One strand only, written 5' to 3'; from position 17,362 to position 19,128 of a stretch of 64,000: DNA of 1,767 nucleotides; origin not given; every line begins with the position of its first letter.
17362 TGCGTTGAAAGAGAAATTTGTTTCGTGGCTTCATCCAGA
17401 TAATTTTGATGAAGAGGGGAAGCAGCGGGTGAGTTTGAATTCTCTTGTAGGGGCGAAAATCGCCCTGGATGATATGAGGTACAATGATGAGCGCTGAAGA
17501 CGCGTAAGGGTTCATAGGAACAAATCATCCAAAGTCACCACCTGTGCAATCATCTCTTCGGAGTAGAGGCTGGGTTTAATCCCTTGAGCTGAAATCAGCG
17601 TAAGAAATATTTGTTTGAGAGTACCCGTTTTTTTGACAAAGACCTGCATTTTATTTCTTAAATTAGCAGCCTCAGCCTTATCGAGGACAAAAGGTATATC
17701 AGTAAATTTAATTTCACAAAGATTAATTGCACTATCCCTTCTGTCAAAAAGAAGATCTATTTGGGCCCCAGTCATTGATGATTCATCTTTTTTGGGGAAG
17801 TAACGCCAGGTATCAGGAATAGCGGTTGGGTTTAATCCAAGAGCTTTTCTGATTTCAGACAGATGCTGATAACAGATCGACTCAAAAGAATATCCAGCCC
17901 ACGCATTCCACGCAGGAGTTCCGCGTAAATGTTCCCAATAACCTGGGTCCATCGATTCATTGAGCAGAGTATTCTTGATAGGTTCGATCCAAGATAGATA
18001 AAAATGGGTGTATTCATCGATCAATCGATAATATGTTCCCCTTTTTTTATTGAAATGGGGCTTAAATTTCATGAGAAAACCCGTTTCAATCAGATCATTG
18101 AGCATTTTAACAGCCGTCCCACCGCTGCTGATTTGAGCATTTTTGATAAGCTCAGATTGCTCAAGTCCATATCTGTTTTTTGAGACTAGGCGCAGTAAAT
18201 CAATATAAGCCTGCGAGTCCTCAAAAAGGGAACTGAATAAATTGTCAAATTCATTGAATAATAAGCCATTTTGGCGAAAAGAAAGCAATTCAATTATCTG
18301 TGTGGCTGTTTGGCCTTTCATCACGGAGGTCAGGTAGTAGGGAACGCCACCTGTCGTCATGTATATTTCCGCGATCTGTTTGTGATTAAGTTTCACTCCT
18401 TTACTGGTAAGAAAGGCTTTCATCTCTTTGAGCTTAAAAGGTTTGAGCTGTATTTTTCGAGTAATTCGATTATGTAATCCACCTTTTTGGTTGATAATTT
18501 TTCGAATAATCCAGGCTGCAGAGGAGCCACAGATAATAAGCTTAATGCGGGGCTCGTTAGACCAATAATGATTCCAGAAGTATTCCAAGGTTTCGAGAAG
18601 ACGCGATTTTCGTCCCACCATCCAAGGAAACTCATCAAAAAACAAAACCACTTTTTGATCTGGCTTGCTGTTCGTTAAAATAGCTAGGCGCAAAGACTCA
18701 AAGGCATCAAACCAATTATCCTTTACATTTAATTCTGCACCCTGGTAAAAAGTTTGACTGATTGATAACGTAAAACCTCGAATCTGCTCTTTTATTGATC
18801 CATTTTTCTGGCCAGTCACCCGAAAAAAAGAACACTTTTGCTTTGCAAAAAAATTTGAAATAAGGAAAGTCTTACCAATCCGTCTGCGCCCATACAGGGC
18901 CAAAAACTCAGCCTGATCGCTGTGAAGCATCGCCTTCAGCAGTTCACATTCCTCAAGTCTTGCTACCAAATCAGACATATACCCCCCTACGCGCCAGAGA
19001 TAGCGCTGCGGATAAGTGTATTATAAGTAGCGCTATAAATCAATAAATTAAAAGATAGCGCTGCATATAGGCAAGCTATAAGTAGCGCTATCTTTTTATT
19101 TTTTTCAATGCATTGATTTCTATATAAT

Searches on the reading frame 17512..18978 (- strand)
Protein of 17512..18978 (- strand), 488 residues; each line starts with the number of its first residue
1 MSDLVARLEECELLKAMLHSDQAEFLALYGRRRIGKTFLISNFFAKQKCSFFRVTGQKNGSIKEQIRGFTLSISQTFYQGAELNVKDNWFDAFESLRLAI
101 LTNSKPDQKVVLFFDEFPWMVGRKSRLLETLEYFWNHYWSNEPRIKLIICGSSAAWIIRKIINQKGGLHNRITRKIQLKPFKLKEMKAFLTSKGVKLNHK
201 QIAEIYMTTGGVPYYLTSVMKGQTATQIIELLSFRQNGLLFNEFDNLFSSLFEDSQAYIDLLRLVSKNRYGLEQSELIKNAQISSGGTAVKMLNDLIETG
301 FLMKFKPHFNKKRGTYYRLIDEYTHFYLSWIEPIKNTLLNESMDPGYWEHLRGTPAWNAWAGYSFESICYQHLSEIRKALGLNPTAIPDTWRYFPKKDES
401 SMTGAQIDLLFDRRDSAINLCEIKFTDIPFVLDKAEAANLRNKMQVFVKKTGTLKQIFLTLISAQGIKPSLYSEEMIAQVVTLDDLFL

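Call 44: search_protein_families(library=padloc, proteins=[window:17512-18978:-], max_evalue=0.01)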
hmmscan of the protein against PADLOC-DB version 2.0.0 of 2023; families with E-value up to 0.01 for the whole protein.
window:17512-18978:- (488 aa): 8 families
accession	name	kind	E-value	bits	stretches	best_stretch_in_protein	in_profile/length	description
PDLC04984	PDC-S27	-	3.2e-165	548.6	1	1-487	1-473/474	-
PDLC04985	PDC-S27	-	4.4e-13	47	1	6-384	8-379/484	-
PDLC04787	PDC-S01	-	1.2e-07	28.9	1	20-225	24-195/412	-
PDLC04789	PDC-S01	-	8.6e-06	23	1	21-59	15-53/375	-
PDLC04786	PDC-S01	-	0.00022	18.1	1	20-202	17-166/439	-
PDLC04791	PDC-S01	-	0.00042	17.1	1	10-162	6-130/395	-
PDLC04788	PDC-S01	-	0.0024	14.9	0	14-164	10-132/448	-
PDLC04792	PDC-S01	-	0.0065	13.1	0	14-58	10-54/452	-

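Call 59: search_protein_families(library=pfam, proteins=[window:17512-18978:-], max_evalue=1)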
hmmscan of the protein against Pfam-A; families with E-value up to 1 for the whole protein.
window:17512-18978:- (488 aa): 7 families
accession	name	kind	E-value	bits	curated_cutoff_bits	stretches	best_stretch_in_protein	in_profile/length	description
PF01637.24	ATPase_2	-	3.9e-18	66.5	33.2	1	5-218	2-224/225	ATPase domain predominantly from Archaea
PF13173.12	AAA_14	-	5.1e-08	33.4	27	1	24-186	3-128/129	AAA domain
PF13401.12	AAA_22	-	1.5e-05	25.8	27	1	22-152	4-123/130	AAA domain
PF00004.35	AAA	-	0.00013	22.9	21.2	1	27-155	2-112/131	ATPase family associated with various cellular activities (AAA)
PF03008.20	DUF234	-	0.0011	19.7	22.5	1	349-432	22-92/100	Archaea bacterial proteins of unknown function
PF14516.12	AAA_35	-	0.0047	16.2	27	1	145-222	169-242/331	AAA-like domain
PF13191.12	AAA_16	-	0.0048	17.8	32.6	1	4-120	2-144/167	AAA ATPase domain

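Call 71: predict_structure(alignment_id=A1)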
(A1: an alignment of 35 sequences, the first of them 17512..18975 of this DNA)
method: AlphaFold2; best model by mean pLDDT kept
length: 487 residues; sequences in the alignment: 35
mean_pLDDT: 90.7   pTM: 0.88
mean pLDDT of the five models: 90.7, 89.6, 89.3, 88.9, 85.5
residues with pLDDT >= 90: 340; 70-90: 134; 50-70: 13; < 50: 0
segments of 3 or more residues with pLDDT < 50: none
pLDDT, mean of each block of 10 residues (from residue 1): 86 96 93 92 94 93 96 96 96 97 93 93 88 94 95 74 77 92 96 95 96 93 93 89 86 88 90 89 82 88 82 86 95 78 82 92 94 95 86 80 89 94 94 95 92 95 96 95 96
secondary structure, 60 per line:
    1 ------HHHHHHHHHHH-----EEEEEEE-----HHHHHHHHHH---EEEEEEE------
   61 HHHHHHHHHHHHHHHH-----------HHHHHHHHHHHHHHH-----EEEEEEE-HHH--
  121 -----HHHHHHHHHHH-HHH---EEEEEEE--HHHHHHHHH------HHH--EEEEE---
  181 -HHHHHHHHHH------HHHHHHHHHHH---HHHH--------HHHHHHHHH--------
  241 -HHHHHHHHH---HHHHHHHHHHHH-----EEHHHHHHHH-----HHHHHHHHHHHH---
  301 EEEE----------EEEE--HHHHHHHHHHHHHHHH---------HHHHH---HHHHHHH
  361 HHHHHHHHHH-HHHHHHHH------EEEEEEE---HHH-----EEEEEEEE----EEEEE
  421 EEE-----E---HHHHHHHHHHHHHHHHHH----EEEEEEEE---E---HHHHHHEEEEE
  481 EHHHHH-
elements in order: H7-17 E23-29 H35-44 E48-54 H61-76 H88-102 E108-114 H126-136 E144-150 H153-161 E173-177 H182-191 H198-208 H212-215 H224-232 H242-250 H254-265 H273-280 H286-297 E301-304 E315-318 H321-336 H346-350 H354-370 H372-379 E386-392 E404-411 E416-423 H433-450 E455-462 H470-475 E476-481 H482-486

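Call 73: fold_search(model_id=the predicted structure, library=pdb)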
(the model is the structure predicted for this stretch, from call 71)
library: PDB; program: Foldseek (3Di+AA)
matches with E <= 10: 1763; with E <= 0.001: 468
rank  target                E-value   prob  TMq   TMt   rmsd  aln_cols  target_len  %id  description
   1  2qen                  1.4e-12  1.00  0.48  0.64   5.3       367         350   18  The walker-type atpase paby2304 of pyrococcus abyssi (released 2008-07-01)
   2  1w5t_C                1.1e-09  1.00  0.33  0.39  13.4       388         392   15  Structure of the Aeropyrum Pernix ORC2 protein (ADPNP-ADP complexes) (released 2004-10-05)
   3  1w5t_A                4.0e-09  1.00  0.41  0.49   8.9       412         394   16  Structure of the Aeropyrum Pernix ORC2 protein (ADPNP-ADP complexes) (released 2004-10-05)
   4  7jpq_D                4.7e-09  1.00  0.30  0.35  15.7       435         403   15  ORC-O2-5: Human Origin Recognition Complex (ORC) with subunits 2,3,4,5 (released 2020-09-02)
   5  7jpo_D                1.1e-08  1.00  0.30  0.34  15.8       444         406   12  ORC-O1AAA: Human Origin Recognition Complex (ORC) with dynamic/unresolved ORC2 WH (released 2020-09-02)
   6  8bob_C                1.2e-08  1.00  0.34  0.40  20.7       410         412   11  Structural basis for negative regulation of the maltose system (released 2023-10-18)
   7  9gm5_A                1.7e-08  1.00  0.35  0.40  14.6       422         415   14  OCCM maturation intermediate stalled with an Arginine Finger mutation in Mcm5: Conformer 1 (released 2025-03-05)
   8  9cc8_A                2.1e-08  1.00  0.49  0.30   5.9       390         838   13  Hexameric state of the NRC4 resistosome (released 2024-09-11)
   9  1fnn_A                2.6e-08  1.00  0.34  0.42  12.0       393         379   14  CRYSTAL STRUCTURE OF CDC6P FROM PYROBACULUM AEROPHILUM (released 2000-10-04)
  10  6wgg_A                2.8e-08  1.00  0.34  0.38  15.3       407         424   15  Atomic model of pre-insertion mutant OCCM-DNA complex(ORC-Cdc6-Cdt1-Mcm2-7 with Mcm6 WHD truncation) (released 2020-07-15)
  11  2qby_A                3.3e-08  1.00  0.35  0.43   8.2       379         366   13  Crystal structure of a heterodimer of Cdc6/Orc1 initiators bound to origin DNA (from S. solfataricus) (released 2007-09-11)
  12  9ria_B                3.5e-08  1.00  0.47  0.29   6.1       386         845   13  Cryo-EM structure of tomato NRC3-AVRcap1b complex (released 2025-07-23)
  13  6wgi_A                4.1e-08  1.00  0.34  0.38  15.1       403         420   15  Atomic model of the mutant OCCM (ORC-Cdc6-Cdt1-Mcm2-7 with Mcm6 WHD truncation) loaded on DNA at 10.5 A resolution (released 2020-07-15)
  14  8s0c_E                4.1e-08  1.00  0.32  0.39  16.2       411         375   10  H. sapiens ORC1-5 bound to double stranded DNA as part of the MCM-ORC complex (released 2024-10-02)
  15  7jlv_A                4.3e-08  1.00  0.45  0.49   8.6       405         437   14  Structure of the activated Roq1 resistosome directly recognizing the pathogen effector XopQ (released 2020-12-02)
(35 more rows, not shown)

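Call 93: search_dna_similar(query=window:17512-18978:-, collection=plasmids, mode=protein, max_evalue=1e-40, max_rows=15)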
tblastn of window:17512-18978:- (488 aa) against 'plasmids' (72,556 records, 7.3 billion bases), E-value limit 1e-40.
Records with a match: 8; places in all: 8; records where one place covers at least 80% of the query: 8.
Best place of each record, by identity: <60% 8.
By first word of the organism name: Butyrivibrio 2; Candidatus 1; Segatella 1; Emticicia 1; Malaciobacter 1; Phocaeicola 1; Desulfosarcina 1.
By predicted mobility (MOB-suite, as given by PLSDB): non-mobilizable 6; mobilizable 1; conjugative 1.
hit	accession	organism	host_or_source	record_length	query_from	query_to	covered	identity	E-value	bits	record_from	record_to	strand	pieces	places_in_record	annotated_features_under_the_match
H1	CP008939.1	Candidatus Paracaedimonas acanthamoebae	Acanthamoeba polyphaga HN-3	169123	4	487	99%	44.6%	2e-127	415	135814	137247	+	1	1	hypothetical protein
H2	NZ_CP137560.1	Segatella hominis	Homo sapiens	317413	1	487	100%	38.5%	3e-104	348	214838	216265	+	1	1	ATP-binding protein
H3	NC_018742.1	Emticicia oligotrophica DSM 17448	warm spring water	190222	4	487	99%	36.1%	1e-99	335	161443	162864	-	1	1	ATP-binding protein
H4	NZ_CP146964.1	Butyrivibrio fibrisolvens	Bovinae,Bovine rumen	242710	4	487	99%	35.8%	5e-92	313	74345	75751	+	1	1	ATP-binding protein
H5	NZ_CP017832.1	Butyrivibrio hungatei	Bovine,cell culture,rumen ...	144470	4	488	99%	33.3%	3e-72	256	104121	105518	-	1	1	ATP-binding protein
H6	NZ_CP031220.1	Malaciobacter mytili LMG 24559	cell culture,Mussels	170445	4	486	99%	33.3%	4e-70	250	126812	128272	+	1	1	ATP-binding protein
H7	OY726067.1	Phocaeicola massiliensis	-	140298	1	487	100%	32.7%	8e-77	269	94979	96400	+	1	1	none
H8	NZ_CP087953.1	Desulfosarcina sp. BuS5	-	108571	5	487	99%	27.1%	7e-45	176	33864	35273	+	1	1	ATP-binding protein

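Call 94: get_annotated_region(hit=H1, flank=600)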
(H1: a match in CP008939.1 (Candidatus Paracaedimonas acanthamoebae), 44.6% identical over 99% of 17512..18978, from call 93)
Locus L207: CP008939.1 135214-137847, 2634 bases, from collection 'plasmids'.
description: Candidatus Caedibacter acanthamoebae plasmid Plasmid_00003, complete sequence
organism: Candidatus Paracaedimonas acanthamoebae (NCBI taxid 244581)
taxonomy: Bacteria; Pseudomonadota; Alphaproteobacteria; Holosporales; Caedimonadaceae; Candidatus Paracaedimonas; Candidatus Paracaedimonas acanthamoebae
host: -; source: Acanthamoeba polyphaga HN-3; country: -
typing (MOB-suite, as given by PLSDB): mobilizable; replicon rep_cluster_223; relaxase MOBQ
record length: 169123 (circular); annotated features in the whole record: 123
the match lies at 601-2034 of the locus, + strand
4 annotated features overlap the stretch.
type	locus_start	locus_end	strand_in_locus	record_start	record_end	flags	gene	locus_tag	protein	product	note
CDS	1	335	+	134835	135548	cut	-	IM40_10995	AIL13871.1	transposase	-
CDS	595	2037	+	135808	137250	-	-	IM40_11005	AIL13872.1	hypothetical protein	-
CDS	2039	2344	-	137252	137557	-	-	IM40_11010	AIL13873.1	hypothetical protein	-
CDS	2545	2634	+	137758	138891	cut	-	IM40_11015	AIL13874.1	hypothetical protein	-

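Call 95: get_annotated_region(hit=H2, flank=600)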
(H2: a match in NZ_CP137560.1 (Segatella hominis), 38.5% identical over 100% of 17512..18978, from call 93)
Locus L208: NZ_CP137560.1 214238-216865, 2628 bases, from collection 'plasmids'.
description: Segatella hominis strain HDD12 plasmid unnamed, complete sequence
organism: Segatella hominis (NCBI taxid 2518605)
taxonomy: Bacteria; Bacteroidota; Bacteroidia; Bacteroidales; Prevotellaceae; Segatella; Segatella hominis
host: -; source: Homo sapiens; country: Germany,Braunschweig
typing (MOB-suite, as given by PLSDB): non-mobilizable
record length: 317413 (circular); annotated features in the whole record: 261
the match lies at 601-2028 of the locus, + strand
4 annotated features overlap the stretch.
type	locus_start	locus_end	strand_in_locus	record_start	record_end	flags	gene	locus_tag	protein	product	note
CDS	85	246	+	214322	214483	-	-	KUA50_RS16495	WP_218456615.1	hypothetical protein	-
CDS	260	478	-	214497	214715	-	-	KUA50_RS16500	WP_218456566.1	hypothetical protein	-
CDS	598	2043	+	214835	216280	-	-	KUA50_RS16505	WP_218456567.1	ATP-binding protein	-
CDS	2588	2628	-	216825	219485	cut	-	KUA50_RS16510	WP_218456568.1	C10 family peptidase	GO:0006508 - proteolysis [Evidence IEA]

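Call 96: get_annotated_region(hit=H3, flank=600)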
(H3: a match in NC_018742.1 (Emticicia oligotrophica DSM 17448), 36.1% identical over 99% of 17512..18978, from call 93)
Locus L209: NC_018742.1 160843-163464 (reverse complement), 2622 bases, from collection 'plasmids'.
description: Emticicia oligotrophica DSM 17448 plasmid pEMTOL01, complete sequence
organism: Emticicia oligotrophica DSM 17448 (NCBI taxid 929562)
taxonomy: Bacteria; Bacteroidota; Cytophagia; Cytophagales; Leadbetterellaceae; Emticicia; Emticicia oligotrophica; Emticicia oligotrophica DSM 17448
host: -; source: warm spring water; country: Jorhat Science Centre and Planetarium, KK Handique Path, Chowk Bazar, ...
typing (MOB-suite, as given by PLSDB): conjugative; replicon rep_cluster_2448; relaxase MOBP; mating-pair formation MPF_T
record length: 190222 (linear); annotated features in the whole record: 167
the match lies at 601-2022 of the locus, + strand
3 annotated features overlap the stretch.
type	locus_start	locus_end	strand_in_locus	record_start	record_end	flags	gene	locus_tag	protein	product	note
CDS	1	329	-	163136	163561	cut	-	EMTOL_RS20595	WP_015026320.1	DUF1896 family protein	-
CDS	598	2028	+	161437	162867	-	-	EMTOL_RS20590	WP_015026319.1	ATP-binding protein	-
CDS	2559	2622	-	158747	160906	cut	-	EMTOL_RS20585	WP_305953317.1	LruC domain-containing protein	-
